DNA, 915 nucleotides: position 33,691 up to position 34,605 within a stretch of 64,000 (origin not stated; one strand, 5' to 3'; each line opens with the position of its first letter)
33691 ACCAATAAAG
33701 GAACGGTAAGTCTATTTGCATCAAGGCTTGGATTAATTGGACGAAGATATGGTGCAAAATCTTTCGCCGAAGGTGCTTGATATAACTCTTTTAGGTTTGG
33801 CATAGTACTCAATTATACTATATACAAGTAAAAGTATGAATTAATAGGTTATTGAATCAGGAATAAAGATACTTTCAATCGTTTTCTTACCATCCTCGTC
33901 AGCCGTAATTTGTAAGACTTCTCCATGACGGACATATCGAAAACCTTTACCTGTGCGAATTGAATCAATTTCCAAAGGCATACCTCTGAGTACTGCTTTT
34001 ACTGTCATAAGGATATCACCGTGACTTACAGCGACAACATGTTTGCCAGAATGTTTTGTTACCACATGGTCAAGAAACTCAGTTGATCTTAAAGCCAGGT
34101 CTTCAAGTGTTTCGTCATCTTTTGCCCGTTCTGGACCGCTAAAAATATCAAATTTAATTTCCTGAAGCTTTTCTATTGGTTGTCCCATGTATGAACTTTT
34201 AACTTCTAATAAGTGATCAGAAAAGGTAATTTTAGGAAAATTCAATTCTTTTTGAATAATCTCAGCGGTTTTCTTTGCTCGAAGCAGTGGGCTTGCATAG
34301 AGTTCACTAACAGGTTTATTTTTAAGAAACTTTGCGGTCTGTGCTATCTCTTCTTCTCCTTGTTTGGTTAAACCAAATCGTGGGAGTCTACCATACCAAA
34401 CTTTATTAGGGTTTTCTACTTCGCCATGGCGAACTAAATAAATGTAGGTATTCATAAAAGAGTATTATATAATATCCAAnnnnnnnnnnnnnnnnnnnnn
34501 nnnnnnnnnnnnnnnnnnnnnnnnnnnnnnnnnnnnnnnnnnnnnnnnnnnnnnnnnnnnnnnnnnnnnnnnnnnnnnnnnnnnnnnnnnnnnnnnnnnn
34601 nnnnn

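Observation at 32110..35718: A mycothiol-like thiol-biosynthesis cluster: MshC-like cysteine ligase, histidine phosphatase and MshA-like GT4 glycosyltransferase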

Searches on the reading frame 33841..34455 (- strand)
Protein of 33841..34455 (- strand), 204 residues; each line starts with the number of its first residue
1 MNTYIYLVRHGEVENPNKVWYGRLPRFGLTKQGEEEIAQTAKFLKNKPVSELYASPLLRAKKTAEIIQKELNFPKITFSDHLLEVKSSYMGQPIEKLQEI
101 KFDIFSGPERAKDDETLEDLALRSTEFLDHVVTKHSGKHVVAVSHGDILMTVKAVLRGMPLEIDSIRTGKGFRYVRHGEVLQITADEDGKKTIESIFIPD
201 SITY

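Call 3: search_protein_families(library=ncbifam, proteins=[window:33841-34455:-], max_evalue=0.001)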
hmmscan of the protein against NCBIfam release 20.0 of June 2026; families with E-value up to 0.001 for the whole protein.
window:33841-34455:- (204 aa): 15 families
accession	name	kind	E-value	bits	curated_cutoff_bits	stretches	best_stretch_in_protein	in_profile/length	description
TIGR03162.1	ribazole_cobC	equivalog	2.1e-21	76.1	162.9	1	5-162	1-161/176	alpha-ribazole phosphatase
NF038349.1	dPGM_arch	equivalog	6.4e-17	62.1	225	1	6-151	2-143/194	2,3-diphosphoglycerate-dependent phosphoglycerate mutase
TIGR03848.1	MSMEG_4193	subfamily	9.6e-15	54.6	203.85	1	6-161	3-168/204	MSMEG_4193 family putative phosphomutase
NF045917.1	PhserinePhPspA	equivalog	1.2e-14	54.5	350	1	5-156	4-161/211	phosphoserine phosphatase PspA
NF005567.0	PRK07238.1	equivalog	3.7e-12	46.3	326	1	3-157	178-335/378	bifunctional RNase H/acid phosphatase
NF002901.0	PRK03482.1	equivalog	9.2e-11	41.8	261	1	5-161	4-166/215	2,3-diphosphoglycerate-dependent phosphoglycerate mutase GpmB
NF011580.0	PRK15004.1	equivalog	5.1e-10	39.7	250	1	5-75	3-73/203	adenosylcobalamin/alpha-ribazole phosphatase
NF009994.0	PRK13463.1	equivalog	9.4e-10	38.6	277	1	1-153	1-159/203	phosphoserine phosphatase 1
TIGR00249.1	sixA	equivalog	4.3e-09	36.4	74.5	1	5-81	3-77/154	phosphohistidine phosphatase SixA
TIGR01258.1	pgm_1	subfamily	2e-06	27.4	81.7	1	5-72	3-72/245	2,3-bisphosphoglycerate-dependent phosphoglycerate mutase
NF002339.0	PRK01295.1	equivalog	7.3e-06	25.6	316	1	1-78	1-80/206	2,3-bisphosphoglycerate-dependent phosphoglycerate mutase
NF002217.0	PRK01112.1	equivalog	2.3e-05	23.9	320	1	5-83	4-82/228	2,3-bisphosphoglycerate-dependent phosphoglycerate mutase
NF010713.0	PRK14115.1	equivalog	5.7e-05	22.5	305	0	5-73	4-74/248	2,3-diphosphoglycerate-dependent phosphoglycerate mutase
NF010718.0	PRK14120.1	equivalog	9.5e-05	21.8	366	0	4-68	6-72/249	phosphoglyceromutase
NF009993.0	PRK13462.1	equivalog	0.00013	21.7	226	1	4-156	7-158/203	acid phosphatase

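Call 4: search_protein_families(library=pfam, proteins=[window:33841-34455:-], max_evalue=0.001)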
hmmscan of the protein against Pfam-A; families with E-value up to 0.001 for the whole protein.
window:33841-34455:- (204 aa): 1 family
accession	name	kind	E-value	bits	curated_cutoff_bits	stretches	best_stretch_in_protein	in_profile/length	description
PF00300.27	His_Phos_1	-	3e-28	99.2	21.7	1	5-162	1-164/194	Histidine phosphatase superfamily (branch 1)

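Call 94: search_solved_structures(query=window:33841-34455:-, max_evalue=0.000001)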
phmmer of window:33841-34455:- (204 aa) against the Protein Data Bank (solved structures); distinct sequences matched with E-value up to 0.000001: 2.
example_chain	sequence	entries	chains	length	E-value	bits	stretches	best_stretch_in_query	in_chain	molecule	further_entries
1ebb_A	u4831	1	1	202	3.1e-09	40.3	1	3-162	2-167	PHOSPHATASE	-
1h2e_A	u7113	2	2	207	3.3e-09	40.2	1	3-162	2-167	PHOSPHATASE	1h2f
